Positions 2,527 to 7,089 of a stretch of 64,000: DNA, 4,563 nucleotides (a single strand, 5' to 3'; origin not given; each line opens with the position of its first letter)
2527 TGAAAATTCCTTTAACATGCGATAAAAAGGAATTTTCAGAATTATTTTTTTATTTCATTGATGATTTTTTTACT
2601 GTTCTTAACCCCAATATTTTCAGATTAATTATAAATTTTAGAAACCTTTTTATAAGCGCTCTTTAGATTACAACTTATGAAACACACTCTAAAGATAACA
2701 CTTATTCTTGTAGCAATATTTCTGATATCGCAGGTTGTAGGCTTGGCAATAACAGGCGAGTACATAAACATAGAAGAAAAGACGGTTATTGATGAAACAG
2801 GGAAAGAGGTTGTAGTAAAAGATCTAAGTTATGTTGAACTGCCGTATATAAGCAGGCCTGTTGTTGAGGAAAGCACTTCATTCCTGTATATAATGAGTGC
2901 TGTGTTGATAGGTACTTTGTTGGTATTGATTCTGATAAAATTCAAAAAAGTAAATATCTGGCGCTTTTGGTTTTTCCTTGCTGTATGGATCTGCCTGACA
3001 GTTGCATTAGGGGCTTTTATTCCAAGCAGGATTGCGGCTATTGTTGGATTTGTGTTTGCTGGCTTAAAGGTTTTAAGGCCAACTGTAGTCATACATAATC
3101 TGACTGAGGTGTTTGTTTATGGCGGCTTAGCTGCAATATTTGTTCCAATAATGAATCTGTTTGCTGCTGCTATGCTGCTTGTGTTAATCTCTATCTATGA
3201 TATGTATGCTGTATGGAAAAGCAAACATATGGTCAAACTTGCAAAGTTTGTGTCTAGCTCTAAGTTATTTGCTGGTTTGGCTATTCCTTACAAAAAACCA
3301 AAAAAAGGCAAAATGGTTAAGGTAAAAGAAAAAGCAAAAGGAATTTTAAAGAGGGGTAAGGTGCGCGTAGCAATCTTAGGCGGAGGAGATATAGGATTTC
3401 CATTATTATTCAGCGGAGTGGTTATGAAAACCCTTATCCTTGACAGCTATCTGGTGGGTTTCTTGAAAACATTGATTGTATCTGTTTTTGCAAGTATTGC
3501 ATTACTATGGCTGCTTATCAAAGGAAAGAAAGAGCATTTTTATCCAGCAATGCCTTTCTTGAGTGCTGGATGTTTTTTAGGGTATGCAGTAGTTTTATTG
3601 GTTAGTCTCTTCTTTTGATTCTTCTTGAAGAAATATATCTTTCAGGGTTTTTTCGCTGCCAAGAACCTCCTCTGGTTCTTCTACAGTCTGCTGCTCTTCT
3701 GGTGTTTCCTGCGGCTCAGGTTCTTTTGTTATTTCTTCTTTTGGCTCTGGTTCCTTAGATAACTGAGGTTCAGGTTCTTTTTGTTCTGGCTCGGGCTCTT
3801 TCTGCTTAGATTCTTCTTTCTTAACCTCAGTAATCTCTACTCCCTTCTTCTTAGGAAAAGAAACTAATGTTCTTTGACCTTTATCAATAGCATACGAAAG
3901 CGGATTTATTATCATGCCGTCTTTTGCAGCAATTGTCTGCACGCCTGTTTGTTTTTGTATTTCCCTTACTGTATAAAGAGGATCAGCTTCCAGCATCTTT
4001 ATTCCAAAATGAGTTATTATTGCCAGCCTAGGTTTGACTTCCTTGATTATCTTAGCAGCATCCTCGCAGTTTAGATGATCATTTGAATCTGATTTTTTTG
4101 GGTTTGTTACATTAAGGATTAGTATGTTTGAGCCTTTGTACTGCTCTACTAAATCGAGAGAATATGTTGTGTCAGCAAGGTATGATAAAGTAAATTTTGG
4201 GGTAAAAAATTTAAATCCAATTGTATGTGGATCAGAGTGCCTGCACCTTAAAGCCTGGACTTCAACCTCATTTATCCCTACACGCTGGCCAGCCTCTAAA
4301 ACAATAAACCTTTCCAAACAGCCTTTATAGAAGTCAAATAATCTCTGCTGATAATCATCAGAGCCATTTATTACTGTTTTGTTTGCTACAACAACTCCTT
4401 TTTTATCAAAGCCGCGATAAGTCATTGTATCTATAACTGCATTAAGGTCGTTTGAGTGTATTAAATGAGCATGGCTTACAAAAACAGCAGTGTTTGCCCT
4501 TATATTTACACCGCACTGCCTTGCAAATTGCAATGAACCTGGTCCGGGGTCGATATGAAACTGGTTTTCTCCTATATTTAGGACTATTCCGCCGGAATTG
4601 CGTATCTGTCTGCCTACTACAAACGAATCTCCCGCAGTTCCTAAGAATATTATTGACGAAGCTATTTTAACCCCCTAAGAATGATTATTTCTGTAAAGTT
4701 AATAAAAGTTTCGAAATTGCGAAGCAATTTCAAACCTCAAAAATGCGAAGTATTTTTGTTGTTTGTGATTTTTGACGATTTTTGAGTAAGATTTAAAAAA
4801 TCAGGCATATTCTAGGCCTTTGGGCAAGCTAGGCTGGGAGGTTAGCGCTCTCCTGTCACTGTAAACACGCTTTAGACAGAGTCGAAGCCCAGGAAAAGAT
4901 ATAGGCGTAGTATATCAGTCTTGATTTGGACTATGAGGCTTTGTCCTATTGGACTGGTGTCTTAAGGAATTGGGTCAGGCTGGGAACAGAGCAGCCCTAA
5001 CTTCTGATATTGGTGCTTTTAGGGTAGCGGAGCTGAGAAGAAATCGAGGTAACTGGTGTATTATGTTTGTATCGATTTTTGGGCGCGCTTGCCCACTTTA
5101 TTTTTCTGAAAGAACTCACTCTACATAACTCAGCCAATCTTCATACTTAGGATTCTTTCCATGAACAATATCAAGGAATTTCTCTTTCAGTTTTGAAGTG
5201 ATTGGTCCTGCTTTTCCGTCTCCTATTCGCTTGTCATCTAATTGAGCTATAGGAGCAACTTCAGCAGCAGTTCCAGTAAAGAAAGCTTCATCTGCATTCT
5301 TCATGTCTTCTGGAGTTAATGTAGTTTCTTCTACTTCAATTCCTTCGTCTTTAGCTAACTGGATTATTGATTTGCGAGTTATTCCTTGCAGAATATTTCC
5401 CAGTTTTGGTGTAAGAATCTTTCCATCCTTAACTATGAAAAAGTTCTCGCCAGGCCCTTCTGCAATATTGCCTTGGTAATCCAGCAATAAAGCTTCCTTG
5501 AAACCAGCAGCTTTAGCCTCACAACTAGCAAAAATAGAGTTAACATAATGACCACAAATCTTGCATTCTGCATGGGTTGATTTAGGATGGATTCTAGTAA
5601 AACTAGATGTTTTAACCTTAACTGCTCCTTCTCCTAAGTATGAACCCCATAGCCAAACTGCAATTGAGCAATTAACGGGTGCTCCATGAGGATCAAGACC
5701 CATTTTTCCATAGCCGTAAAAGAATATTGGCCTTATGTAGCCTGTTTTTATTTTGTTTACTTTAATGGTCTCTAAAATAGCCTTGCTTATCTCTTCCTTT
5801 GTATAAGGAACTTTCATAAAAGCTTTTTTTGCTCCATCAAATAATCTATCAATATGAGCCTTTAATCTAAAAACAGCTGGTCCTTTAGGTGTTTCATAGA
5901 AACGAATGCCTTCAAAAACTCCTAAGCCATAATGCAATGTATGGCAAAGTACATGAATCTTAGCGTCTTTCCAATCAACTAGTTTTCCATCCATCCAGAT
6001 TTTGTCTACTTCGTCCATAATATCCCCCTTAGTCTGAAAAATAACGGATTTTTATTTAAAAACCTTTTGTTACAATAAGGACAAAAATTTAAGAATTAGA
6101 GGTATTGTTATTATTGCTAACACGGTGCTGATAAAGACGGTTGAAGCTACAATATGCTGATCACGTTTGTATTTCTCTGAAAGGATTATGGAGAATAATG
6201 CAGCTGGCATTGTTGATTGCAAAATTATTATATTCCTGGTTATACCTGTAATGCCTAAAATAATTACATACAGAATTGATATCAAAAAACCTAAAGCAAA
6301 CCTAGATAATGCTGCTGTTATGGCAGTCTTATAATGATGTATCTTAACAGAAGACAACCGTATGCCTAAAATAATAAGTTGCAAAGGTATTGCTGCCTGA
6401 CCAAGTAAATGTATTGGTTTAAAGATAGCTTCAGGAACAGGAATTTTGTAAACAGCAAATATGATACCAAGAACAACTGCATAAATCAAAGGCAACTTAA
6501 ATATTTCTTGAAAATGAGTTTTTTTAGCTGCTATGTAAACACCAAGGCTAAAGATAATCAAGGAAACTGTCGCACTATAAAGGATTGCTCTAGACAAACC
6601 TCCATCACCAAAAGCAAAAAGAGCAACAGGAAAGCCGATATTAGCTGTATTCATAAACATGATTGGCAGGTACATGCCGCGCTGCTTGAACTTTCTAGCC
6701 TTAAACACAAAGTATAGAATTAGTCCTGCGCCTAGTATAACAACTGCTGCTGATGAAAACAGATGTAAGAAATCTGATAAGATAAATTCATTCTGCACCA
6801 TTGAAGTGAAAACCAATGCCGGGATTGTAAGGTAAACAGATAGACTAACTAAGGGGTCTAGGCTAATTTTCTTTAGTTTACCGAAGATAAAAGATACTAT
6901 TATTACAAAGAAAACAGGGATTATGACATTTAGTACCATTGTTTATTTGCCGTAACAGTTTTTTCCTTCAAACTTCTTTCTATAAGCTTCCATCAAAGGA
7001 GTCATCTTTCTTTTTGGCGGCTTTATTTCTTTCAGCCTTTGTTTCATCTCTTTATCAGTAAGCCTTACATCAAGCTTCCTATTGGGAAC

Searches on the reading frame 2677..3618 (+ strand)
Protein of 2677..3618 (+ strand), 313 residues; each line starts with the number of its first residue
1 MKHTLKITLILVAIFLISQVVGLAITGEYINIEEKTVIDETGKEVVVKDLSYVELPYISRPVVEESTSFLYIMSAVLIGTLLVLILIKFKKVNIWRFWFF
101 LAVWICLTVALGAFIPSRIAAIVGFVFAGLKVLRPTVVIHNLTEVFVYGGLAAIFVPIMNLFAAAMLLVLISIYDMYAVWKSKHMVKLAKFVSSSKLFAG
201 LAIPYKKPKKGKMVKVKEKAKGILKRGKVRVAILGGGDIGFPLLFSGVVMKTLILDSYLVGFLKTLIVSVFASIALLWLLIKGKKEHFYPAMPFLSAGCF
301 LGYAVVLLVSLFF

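Call 86: search_protein_families(library=pfam, proteins=[window:2677-3618:+], max_evalue=0.00001)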
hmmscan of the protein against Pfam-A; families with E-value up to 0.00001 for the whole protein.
window:2677-3618:+ (313 aa): 1 family
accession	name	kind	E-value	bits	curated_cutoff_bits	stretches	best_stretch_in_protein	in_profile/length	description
PF06550.16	SPP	-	1.4e-12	48.1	23.9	1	13-309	2-280/283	Signal-peptide peptidase, presenilin aspartyl protease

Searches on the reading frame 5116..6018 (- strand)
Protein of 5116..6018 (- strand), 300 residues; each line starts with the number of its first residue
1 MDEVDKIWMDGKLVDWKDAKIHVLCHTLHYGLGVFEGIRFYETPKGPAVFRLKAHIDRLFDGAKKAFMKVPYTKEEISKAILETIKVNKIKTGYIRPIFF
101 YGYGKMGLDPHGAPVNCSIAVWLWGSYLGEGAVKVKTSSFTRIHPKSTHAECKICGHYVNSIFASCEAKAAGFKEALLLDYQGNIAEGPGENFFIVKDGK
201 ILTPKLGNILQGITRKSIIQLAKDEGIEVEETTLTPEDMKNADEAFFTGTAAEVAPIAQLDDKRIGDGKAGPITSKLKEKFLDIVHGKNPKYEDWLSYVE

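Call 86: search_protein_families(library=pfam, proteins=[window:5116-6018:-], max_evalue=0.00001)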
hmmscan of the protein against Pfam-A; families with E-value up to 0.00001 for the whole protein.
window:5116-6018:- (300 aa): 1 family
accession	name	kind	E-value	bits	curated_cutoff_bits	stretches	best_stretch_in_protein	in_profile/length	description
PF01063.24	Aminotran_4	-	3e-54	184.7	28.5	1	33-259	1-222/223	Amino-transferase class IV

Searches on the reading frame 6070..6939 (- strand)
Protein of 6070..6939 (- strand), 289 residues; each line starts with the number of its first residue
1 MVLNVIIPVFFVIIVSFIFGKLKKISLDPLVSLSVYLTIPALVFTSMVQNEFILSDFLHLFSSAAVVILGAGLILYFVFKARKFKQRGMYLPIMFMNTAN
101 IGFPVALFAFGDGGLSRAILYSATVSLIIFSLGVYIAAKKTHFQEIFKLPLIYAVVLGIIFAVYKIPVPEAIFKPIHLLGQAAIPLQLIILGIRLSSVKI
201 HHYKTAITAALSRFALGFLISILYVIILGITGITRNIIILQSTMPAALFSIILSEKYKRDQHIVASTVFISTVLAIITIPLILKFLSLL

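Call 86: search_protein_families(library=pfam, proteins=[window:6070-6939:-], max_evalue=0.00001)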
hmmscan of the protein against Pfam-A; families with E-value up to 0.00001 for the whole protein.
window:6070-6939:- (289 aa): 1 family
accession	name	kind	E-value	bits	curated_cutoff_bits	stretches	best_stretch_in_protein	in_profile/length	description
PF03547.23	Mem_trans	-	2e-21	76.4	25.7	1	145-282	199-342/343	Membrane transport protein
